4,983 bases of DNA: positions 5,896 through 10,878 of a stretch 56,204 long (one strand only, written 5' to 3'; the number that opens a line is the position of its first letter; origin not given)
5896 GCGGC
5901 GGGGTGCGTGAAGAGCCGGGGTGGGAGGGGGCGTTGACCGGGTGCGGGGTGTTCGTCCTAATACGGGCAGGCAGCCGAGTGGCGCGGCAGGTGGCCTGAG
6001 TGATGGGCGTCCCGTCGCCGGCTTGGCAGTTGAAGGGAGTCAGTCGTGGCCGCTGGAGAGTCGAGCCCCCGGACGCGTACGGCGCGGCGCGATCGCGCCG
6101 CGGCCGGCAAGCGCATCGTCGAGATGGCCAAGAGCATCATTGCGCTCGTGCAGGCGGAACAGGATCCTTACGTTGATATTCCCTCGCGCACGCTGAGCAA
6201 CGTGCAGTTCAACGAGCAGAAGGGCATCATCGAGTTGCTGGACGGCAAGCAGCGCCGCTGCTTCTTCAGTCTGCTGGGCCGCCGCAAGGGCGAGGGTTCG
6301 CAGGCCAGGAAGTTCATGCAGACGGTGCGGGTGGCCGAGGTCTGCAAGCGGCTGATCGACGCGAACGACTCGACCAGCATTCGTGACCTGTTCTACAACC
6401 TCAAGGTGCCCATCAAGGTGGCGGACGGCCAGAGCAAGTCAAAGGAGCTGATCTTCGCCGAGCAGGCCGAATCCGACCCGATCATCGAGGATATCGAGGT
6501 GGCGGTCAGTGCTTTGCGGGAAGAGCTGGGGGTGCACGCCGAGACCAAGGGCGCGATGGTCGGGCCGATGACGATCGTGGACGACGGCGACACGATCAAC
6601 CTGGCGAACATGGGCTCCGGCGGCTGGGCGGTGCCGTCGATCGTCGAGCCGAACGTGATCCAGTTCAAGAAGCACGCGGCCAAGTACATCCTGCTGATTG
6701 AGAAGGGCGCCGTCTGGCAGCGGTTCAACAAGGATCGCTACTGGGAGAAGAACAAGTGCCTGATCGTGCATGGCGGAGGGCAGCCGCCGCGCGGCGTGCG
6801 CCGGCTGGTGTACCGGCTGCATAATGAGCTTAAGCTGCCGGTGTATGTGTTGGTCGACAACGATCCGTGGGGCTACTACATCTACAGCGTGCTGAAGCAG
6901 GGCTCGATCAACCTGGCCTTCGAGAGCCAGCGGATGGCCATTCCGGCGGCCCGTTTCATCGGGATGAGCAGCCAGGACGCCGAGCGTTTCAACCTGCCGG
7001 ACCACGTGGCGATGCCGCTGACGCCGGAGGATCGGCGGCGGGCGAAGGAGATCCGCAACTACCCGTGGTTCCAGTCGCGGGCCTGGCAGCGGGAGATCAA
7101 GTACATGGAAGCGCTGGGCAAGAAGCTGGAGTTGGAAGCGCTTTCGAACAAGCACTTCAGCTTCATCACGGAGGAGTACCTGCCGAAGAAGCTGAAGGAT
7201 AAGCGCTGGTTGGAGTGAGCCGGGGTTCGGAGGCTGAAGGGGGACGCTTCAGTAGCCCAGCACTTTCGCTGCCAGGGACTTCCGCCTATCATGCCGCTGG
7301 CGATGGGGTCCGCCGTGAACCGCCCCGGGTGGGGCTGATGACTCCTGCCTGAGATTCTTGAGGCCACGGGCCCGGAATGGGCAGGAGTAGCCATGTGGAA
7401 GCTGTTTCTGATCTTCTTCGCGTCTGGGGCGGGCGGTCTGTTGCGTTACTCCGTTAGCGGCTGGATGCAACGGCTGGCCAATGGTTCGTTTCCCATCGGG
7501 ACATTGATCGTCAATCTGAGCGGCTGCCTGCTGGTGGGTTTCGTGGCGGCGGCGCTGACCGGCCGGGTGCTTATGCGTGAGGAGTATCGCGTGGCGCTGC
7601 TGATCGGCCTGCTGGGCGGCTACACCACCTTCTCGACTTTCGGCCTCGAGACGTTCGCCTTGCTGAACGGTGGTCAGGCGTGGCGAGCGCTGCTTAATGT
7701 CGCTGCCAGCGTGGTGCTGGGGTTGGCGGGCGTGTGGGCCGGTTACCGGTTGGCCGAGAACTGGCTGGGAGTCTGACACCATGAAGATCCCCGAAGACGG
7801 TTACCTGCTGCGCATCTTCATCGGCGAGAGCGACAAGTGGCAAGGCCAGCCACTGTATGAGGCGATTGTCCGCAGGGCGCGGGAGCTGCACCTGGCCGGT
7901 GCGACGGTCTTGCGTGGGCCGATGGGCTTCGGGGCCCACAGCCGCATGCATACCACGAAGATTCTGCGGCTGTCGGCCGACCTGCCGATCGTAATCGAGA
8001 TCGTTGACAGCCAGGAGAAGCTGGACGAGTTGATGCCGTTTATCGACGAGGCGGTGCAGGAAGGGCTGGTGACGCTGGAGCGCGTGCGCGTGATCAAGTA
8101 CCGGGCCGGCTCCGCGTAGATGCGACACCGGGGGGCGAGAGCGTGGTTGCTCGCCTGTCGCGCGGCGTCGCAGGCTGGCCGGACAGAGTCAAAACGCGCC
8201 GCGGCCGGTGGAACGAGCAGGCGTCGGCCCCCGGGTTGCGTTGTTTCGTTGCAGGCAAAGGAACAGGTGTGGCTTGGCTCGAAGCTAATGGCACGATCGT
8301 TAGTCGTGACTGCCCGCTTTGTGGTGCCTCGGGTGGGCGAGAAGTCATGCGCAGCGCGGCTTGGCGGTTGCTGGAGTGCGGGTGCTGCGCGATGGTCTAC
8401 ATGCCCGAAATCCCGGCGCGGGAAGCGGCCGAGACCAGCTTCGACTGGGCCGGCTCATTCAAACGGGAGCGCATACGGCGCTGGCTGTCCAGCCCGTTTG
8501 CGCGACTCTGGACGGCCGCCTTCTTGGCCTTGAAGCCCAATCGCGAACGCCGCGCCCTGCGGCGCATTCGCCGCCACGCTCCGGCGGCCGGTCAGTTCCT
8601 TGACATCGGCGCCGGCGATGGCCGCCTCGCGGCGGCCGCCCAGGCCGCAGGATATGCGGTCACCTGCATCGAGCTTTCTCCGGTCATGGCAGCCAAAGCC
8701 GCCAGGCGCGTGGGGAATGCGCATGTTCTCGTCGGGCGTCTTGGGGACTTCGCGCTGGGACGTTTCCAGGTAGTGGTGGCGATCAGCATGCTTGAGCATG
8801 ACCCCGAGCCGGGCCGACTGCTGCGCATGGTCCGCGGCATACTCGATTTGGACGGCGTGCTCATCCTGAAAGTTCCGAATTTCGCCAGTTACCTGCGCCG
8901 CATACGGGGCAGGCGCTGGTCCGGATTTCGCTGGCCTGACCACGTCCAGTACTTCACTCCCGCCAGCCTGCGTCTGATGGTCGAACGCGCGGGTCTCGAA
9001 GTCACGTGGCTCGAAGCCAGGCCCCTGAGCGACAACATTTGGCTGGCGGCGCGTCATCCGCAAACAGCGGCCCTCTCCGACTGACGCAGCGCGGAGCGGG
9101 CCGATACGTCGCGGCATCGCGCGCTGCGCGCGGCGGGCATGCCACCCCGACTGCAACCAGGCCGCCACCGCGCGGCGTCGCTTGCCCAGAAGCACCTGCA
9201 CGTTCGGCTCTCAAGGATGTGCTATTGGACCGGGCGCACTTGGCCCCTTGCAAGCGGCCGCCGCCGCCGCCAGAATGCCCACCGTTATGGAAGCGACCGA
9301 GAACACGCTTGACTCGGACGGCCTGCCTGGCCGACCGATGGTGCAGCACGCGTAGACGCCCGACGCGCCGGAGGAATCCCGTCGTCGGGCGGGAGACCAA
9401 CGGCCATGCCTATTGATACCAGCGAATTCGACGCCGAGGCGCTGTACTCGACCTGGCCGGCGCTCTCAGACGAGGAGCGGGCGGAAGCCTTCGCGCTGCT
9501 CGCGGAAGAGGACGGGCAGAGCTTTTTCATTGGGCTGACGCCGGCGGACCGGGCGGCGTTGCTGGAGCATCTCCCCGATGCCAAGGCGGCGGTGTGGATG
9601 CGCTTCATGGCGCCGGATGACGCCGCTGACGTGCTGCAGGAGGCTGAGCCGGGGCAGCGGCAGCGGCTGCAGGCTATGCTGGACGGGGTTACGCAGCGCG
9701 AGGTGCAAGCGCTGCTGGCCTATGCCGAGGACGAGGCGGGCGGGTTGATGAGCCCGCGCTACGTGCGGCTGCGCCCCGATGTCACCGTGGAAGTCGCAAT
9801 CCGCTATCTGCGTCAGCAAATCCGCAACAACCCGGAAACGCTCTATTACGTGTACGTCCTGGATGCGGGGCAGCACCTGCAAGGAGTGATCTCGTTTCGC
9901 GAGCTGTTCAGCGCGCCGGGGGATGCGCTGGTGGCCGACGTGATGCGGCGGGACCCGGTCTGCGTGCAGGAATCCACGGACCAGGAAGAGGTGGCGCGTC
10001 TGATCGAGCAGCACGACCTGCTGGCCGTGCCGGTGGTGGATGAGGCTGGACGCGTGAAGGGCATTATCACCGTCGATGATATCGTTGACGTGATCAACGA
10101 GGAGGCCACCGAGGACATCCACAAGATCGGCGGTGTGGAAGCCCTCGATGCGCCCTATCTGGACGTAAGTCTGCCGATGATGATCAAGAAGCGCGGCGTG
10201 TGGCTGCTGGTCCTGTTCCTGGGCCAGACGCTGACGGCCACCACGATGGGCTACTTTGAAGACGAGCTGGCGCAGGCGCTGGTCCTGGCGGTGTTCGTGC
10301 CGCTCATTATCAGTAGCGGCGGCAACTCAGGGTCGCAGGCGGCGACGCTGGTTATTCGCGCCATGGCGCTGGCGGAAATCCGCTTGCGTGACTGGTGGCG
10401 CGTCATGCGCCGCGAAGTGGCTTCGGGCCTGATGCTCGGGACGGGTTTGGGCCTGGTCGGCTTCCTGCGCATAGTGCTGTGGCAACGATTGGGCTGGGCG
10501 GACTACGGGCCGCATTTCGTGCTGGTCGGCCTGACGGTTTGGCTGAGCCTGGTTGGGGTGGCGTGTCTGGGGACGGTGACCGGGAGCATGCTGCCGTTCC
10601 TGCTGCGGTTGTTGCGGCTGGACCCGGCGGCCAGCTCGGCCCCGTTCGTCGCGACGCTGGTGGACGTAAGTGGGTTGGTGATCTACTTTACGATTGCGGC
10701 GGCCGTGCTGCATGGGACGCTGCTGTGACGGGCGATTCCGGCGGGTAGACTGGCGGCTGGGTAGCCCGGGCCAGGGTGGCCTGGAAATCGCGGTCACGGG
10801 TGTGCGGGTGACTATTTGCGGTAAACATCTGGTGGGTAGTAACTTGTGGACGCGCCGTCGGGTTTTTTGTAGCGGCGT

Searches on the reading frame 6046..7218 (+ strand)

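Call 12: search_protein_families(library=pfam, proteins=[window:6046-7218:+], max_evalue=0.001)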
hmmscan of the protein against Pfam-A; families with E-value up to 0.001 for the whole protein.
window:6046-7218:+ (390 aa): 3 families
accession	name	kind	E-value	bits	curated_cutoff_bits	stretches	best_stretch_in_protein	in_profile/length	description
PF21180.3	TOP6A-Spo11_Toprim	-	1.6e-59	201.1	24.1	1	214-383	1-170/170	Topoisomerase 6 subunit A/Spo11, Toprim domain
PF04406.19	TP6A_N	-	8.4e-16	58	26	1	88-163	1-62/62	Type IIB DNA topoisomerase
PF20768.2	Topo_VI_alpha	-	1.4e-05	25.3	23.6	1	169-211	5-50/50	All-beta domain in DNA topoisomerase VI alpha subunit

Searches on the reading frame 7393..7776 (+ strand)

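Call 89: search_protein_families(library=pfam, proteins=[window:7393-7776:+], max_evalue=0.01)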
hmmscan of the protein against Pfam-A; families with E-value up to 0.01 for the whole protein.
window:7393-7776:+ (127 aa): 1 family
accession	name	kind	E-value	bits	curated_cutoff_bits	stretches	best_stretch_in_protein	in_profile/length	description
PF02537.21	CRCB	-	1.1e-25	90.3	32.9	1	6-118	2-103/103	CrcB-like protein, Camphor Resistance (CrcB)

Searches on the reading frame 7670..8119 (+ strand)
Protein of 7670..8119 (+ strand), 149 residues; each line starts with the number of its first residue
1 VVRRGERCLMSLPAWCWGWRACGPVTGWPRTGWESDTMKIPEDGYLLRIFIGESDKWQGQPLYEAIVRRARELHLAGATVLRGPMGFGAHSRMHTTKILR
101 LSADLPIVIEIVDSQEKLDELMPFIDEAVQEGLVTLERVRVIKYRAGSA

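Call 12: search_protein_families(library=pfam, proteins=[window:7670-8119:+], max_evalue=0.001)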
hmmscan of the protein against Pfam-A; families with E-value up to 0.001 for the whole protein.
window:7670-8119:+ (149 aa): 1 family
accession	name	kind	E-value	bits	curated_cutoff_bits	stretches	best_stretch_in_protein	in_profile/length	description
PF02641.20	DUF190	-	2.5e-41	140.3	23.4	1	46-141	2-97/97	Uncharacterized ACR, COG1993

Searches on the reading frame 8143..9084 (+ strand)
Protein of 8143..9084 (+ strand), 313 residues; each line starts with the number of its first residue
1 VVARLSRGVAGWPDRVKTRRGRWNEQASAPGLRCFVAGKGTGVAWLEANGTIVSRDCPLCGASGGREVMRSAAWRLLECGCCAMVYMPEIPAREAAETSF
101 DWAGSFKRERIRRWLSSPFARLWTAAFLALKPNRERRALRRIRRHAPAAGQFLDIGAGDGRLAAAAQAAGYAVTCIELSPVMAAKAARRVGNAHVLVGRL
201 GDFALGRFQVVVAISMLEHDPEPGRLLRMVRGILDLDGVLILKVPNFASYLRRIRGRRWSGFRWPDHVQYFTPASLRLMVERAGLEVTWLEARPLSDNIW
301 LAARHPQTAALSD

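Call 12: search_protein_families(library=pfam, proteins=[window:8143-9084:+], max_evalue=0.001)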
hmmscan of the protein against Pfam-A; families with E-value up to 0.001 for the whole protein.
window:8143-9084:+ (313 aa): 4 families
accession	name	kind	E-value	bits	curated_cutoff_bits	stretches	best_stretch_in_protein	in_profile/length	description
PF13489.12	Methyltransf_23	-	2.7e-22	79.7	27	1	134-288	5-162/164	Methyltransferase domain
PF08241.18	Methyltransf_11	-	8.3e-12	46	21.2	1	153-242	1-95/95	Methyltransferase domain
PF13649.12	Methyltransf_25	-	7.4e-10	39.8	27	1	153-235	2-94/97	Methyltransferase domain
PF08242.18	Methyltransf_12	-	2.2e-09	38.3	30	1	153-240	1-98/98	Methyltransferase domain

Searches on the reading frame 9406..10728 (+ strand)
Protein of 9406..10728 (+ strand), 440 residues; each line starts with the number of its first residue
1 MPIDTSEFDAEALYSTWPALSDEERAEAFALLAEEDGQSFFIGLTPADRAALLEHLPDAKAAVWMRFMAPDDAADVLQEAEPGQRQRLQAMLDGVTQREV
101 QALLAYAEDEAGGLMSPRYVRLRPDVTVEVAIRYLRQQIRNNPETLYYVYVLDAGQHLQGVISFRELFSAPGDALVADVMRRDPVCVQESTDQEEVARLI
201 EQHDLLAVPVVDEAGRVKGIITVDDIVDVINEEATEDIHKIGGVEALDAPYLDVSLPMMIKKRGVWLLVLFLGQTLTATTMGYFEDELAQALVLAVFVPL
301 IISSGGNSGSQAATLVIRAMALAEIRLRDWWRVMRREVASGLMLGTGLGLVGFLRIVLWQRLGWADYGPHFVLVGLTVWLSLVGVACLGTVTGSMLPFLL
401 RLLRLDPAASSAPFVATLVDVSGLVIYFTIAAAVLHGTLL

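Call 12: search_protein_families(library=pfam, proteins=[window:9406-10728:+], max_evalue=0.001)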
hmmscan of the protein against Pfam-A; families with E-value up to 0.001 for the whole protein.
window:9406-10728:+ (440 aa): 3 families
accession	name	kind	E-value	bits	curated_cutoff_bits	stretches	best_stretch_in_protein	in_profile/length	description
PF01769.21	MgtE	-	1.8e-33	115.9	27.6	1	298-430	1-125/125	Divalent cation transporter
PF00571.33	CBS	-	5.2e-22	78.4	24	1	176-231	1-56/57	CBS domain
PF03448.22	MgtE_N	-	1.8e-15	57.8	25.9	1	17-109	10-102/102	MgtE intracellular N domain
